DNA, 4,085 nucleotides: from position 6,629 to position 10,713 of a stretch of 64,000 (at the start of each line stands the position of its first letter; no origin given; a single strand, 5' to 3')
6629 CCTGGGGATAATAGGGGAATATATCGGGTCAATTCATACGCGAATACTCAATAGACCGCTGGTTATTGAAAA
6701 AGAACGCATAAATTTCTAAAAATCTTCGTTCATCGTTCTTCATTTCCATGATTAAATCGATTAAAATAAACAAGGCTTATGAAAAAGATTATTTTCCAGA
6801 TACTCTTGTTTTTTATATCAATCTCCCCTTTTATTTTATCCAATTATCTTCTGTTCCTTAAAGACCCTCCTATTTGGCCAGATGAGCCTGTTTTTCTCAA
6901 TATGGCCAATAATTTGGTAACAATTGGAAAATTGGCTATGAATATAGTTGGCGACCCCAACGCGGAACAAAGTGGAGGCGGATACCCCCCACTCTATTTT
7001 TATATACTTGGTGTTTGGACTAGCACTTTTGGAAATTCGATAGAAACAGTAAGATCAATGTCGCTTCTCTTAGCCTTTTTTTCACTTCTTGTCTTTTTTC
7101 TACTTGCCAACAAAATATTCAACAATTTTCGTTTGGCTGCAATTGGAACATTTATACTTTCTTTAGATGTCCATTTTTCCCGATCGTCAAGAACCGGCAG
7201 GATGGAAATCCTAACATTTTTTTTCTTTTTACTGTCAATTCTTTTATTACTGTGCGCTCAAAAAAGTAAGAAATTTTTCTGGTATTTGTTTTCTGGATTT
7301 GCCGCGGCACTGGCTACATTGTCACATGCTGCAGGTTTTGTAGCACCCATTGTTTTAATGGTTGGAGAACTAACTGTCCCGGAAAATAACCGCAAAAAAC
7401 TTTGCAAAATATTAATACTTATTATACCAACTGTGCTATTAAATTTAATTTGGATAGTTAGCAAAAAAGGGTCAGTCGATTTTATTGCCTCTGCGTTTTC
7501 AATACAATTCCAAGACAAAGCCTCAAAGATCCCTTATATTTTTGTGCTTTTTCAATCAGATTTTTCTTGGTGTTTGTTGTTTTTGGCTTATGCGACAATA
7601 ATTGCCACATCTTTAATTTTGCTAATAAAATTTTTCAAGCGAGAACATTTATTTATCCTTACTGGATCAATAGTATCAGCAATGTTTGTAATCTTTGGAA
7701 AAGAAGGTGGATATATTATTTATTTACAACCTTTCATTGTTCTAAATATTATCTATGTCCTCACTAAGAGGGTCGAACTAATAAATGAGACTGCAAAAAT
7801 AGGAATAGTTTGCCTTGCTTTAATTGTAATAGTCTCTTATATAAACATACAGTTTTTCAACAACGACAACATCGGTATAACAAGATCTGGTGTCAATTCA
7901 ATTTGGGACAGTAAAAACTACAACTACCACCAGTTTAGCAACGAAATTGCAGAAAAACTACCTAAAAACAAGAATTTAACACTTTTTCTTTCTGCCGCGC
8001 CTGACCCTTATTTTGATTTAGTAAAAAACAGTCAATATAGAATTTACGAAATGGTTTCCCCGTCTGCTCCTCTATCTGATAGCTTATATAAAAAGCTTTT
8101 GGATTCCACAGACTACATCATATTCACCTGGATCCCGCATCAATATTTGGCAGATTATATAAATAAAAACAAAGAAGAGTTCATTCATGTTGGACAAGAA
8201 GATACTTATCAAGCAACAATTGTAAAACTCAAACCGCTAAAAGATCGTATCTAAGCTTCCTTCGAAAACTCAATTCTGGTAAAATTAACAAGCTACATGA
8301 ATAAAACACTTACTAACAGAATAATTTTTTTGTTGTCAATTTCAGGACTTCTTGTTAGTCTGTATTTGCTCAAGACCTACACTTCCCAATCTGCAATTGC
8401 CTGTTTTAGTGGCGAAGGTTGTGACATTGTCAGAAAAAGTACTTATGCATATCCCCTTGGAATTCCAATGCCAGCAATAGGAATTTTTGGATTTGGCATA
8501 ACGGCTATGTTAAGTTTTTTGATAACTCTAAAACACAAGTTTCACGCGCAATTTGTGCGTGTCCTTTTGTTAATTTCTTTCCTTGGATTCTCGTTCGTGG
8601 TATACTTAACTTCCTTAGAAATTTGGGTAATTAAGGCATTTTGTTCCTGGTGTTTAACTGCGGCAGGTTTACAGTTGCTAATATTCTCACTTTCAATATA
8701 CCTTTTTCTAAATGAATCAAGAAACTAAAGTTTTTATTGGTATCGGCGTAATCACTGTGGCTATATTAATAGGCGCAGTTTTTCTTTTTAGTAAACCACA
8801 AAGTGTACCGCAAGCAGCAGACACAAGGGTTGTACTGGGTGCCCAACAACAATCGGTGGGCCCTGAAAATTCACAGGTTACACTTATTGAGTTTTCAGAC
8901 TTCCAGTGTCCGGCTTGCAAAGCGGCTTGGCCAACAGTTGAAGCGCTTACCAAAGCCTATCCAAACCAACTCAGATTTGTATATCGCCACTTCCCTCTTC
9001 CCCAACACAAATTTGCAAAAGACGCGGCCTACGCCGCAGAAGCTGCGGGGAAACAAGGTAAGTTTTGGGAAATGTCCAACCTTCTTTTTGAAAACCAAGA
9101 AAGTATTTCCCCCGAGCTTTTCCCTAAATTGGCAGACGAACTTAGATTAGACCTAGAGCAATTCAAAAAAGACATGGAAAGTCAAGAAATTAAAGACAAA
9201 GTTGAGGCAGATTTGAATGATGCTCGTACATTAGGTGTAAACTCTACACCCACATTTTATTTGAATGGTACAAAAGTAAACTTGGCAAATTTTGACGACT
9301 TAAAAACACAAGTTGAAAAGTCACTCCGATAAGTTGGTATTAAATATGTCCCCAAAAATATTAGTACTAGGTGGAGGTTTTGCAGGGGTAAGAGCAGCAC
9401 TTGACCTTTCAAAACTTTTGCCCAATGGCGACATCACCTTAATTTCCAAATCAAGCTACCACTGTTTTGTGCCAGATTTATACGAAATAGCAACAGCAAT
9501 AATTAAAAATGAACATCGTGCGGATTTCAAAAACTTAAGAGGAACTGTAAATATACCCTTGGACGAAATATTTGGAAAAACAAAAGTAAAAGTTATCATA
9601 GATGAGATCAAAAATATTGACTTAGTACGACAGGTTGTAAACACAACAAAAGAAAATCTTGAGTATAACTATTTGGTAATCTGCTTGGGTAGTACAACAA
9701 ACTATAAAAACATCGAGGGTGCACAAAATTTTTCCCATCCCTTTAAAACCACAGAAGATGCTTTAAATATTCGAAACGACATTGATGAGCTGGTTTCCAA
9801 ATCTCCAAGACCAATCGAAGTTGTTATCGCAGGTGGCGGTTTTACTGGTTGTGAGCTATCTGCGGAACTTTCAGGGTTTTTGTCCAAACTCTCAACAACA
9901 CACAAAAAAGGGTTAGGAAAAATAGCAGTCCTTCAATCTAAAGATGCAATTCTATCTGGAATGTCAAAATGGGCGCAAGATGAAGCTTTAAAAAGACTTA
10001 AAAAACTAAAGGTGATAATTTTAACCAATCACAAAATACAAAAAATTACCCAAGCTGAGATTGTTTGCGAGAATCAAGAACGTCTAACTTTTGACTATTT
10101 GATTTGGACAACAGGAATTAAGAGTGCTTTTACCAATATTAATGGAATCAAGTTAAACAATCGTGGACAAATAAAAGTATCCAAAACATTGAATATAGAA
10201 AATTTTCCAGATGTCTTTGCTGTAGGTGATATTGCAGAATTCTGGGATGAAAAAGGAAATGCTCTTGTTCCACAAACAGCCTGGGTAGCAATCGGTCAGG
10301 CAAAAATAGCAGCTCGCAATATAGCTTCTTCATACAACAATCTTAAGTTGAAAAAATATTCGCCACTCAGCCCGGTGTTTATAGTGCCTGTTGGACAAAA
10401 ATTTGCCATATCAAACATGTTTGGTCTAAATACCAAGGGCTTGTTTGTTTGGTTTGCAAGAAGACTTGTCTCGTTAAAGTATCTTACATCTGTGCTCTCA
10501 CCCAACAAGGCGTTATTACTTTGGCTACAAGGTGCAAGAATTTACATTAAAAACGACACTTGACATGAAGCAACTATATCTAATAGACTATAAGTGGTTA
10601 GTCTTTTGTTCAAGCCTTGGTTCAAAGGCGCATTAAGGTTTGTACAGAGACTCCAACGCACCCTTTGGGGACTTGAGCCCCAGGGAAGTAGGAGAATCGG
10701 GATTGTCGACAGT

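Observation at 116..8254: Nucleotide-sugar modification operon combining a His-type DegT-family 3-dehydratase with two radical SAM enzymes and a polyprenyl-P-sugar GT2/GT-C pair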

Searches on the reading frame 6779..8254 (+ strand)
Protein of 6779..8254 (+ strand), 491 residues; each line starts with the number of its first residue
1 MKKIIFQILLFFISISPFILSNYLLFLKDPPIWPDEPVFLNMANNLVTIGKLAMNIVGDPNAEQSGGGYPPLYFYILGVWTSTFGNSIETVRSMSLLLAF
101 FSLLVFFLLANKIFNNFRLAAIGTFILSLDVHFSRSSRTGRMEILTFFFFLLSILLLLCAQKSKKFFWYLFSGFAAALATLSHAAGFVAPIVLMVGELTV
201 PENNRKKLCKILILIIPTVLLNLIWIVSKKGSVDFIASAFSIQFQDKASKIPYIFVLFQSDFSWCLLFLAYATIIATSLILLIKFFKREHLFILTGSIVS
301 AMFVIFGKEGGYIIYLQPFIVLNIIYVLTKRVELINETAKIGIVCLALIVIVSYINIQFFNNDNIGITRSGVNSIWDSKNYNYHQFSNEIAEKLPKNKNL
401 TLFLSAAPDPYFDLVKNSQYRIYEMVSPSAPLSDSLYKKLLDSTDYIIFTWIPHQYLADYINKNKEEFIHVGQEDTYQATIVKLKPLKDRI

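Call 3: search_protein_families(library=pfam, proteins=[window:6779-8254:+], max_evalue=0.01)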
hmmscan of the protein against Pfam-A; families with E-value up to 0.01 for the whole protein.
window:6779-8254:+ (491 aa): 2 families
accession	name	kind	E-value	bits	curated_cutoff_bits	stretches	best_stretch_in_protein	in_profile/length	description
PF13231.12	PMT_2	-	4.6e-11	43.6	26.1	1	70-224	3-159/160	Dolichyl-phosphate-mannose-protein mannosyltransferase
PF02366.24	PMT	-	5.7e-05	23.2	22.7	1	68-193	61-194/245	Dolichyl-phosphate-mannose-protein mannosyltransferase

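Call 4: search_protein_families(library=ncbifam, proteins=[window:6779-8254:+], max_evalue=0.01)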
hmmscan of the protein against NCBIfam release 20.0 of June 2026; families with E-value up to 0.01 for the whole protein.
window:6779-8254:+ (491 aa): 0 families

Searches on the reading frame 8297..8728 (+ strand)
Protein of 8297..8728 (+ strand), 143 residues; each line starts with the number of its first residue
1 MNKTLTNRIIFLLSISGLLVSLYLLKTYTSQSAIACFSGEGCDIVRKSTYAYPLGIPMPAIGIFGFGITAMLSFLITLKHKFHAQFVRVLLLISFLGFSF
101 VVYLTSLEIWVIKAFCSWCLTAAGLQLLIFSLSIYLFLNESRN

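Call 3: search_protein_families(library=pfam, proteins=[window:8297-8728:+], max_evalue=0.01)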
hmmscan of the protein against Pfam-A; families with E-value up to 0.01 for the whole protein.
window:8297-8728:+ (143 aa): 1 family
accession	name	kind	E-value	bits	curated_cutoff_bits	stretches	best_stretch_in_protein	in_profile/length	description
PF07884.19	VKOR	-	5.7e-23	82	27.5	1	9-133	2-133/134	Vitamin K epoxide reductase family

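Call 4: search_protein_families(library=ncbifam, proteins=[window:8297-8728:+], max_evalue=0.01)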
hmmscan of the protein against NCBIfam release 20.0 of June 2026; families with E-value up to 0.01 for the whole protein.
window:8297-8728:+ (143 aa): 2 families
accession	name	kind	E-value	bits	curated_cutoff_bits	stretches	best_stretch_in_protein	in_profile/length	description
NF011480.0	PRK14889.1-4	equivalog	1.9e-10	41.3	120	1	10-130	9-123/132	VKOR family protein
NF011478.0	PRK14889.1-1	equivalog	1.6e-07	31.5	182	1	13-122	12-129/152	VKOR family protein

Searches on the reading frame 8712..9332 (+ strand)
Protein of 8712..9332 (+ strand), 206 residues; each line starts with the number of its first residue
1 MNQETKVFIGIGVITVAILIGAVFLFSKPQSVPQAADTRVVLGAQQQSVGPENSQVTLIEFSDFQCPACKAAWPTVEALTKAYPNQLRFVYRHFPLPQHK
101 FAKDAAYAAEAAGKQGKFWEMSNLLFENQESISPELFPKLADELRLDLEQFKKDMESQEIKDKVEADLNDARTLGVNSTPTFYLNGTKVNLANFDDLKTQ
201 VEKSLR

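Call 3: search_protein_families(library=pfam, proteins=[window:8712-9332:+], max_evalue=0.01)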
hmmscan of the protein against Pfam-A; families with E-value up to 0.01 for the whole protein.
window:8712-9332:+ (206 aa): 5 families
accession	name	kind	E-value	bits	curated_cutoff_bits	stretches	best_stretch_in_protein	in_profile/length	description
PF13462.12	Thioredoxin_4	-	1.2e-29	104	23.2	1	48-202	7-164/165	Thioredoxin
PF01323.26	DSBA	-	1.6e-20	74.2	25.6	1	57-196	1-185/191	DSBA-like thioredoxin domain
PF13743.12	Thioredoxin_5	-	3.8e-10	40.2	27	1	120-184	98-163/186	Thioredoxin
PF00085.26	Thioredoxin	-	0.00037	20.9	23.5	0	53-90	17-54/103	Thioredoxin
PF13728.12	TraF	-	0.00065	20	23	0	54-90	129-165/224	F plasmid transfer operon protein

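Call 4: search_protein_families(library=ncbifam, proteins=[window:8712-9332:+], max_evalue=0.01)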
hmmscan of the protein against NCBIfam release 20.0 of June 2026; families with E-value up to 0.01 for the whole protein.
window:8712-9332:+ (206 aa): 5 families
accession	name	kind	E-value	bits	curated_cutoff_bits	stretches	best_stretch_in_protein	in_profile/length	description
NF041057.1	Rcas_1661_fam_Se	equivalog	2e-23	83.2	190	1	40-189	72-231/247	Rcas_1661 family thioredoxin-like (seleno)lipoprotein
NF047697.1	ThioredTrxAClost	equivalog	2.9e-05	24.2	140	1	52-90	15-53/105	thioredoxin TrxA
NF047695.1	ThlDiSintDsbAHaem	equivalog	0.00012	21.6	290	1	35-197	18-187/206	thiol:disulfide interchange protein DsbA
NF008657.0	PRK11657.1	equivalog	0.0036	16.6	124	1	50-188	113-229/251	thiol:disulfide interchange protein DsbG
TIGR01068.1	thioredoxin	equivalog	0.0079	16.3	96.8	0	52-90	12-50/101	thioredoxin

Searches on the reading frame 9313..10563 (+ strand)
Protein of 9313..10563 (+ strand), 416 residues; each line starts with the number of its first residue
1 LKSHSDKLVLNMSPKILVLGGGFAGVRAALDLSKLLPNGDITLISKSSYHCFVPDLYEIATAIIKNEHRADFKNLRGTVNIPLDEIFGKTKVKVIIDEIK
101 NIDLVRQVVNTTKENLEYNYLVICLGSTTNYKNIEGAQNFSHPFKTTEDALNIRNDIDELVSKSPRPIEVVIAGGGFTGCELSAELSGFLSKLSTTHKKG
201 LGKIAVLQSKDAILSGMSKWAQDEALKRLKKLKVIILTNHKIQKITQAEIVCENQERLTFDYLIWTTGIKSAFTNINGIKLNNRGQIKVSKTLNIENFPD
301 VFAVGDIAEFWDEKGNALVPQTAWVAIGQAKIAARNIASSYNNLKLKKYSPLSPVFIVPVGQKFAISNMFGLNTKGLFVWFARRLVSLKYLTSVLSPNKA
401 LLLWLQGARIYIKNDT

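Call 3: search_protein_families(library=pfam, proteins=[window:9313-10563:+], max_evalue=0.01)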
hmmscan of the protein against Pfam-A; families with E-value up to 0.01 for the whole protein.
window:9313-10563:+ (416 aa): 3 families
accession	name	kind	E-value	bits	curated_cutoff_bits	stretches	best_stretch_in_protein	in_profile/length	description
PF07992.20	Pyr_redox_2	-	5.6e-40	138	26.1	1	15-330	2-291/291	Pyridine nucleotide-disulphide oxidoreductase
PF00070.33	Pyr_redox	-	5.5e-10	40.1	22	1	170-248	2-69/82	Pyridine nucleotide-disulphide oxidoreductase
PF01266.30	DAO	-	2.3e-05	24.5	27.9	0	15-47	1-31/353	FAD dependent oxidoreductase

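Call 4: search_protein_families(library=ncbifam, proteins=[window:9313-10563:+], max_evalue=0.01)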
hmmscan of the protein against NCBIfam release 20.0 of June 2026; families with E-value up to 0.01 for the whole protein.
window:9313-10563:+ (416 aa): 37 families (the best 25 are shown)
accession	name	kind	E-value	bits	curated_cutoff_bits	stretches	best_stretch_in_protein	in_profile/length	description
TIGR03169.1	Nterm_to_SelD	hypoth_equivalog_domain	4.2e-42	144.8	310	1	79-383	56-354/365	pyridine nucleotide-disulfide oxidoreductase family protein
TIGR03385.1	CoA_CoA_reduc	equivalog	6.4e-22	77.9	578.8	1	15-339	1-315/439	CoA-disulfide reductase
TIGR04369.1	fusion_not_SelD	hypoth_equivalog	3.5e-19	68.4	700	1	34-352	20-291/701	oxidoreductase/SelD-related fusion protein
TIGR01350.1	lipoamide_DH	equivalog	2.8e-18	65.9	408.8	1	84-343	96-335/461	dihydrolipoyl dehydrogenase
NF010037.0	PRK13512.1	equivalog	4.3e-15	55.5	394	1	15-341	3-313/438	CoA-disulfide reductase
NF042949.2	3PPDioc_HcaD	equivalog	1.6e-14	53.5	450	1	15-338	3-306/386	3-phenylpropionate/cinnamic acid dioxygenase ferredoxin--NAD(+) reductase subunit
NF003437.0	PRK04965.1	equivalog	2.3e-14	53.2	392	1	12-346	1-308/378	NADH:flavorubredoxin reductase NorW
NF049943.1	SQR_III_seleno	exception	5.8e-14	51.8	525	1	15-157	2-140/406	type III sulfide quinone reductase, selenoprotein subtype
NF004945.0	PRK06292.2-3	equivalog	2e-13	50.1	494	1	79-346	93-334/457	dihydrolipoyl dehydrogenase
NF007123.0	PRK09564.1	equivalog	2.5e-13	49.5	458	1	15-340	2-317/444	CoA-disulfide reductase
NF004776.0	PRK06116.1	equivalog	2e-12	46.9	480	1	84-309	100-306/450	glutathione-disulfide reductase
NF004943.0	PRK06292.2-1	equivalog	8.4e-12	44.6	432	1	87-339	98-330/456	dihydrolipoyl dehydrogenase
NF003585.0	PRK05249.1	equivalog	8.4e-12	44.4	465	1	111-349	132-344/464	Si-specific NAD(P)(+) transhydrogenase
NF005572.0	PRK07251.1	equivalog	1.6e-11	43.6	537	1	111-308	112-293/438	FAD-containing oxidoreductase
NF007286.0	PRK09754.1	equivalog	1.8e-10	40.2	447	1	16-337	6-306/400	phenylpropionate dioxygenase ferredoxin reductase subunit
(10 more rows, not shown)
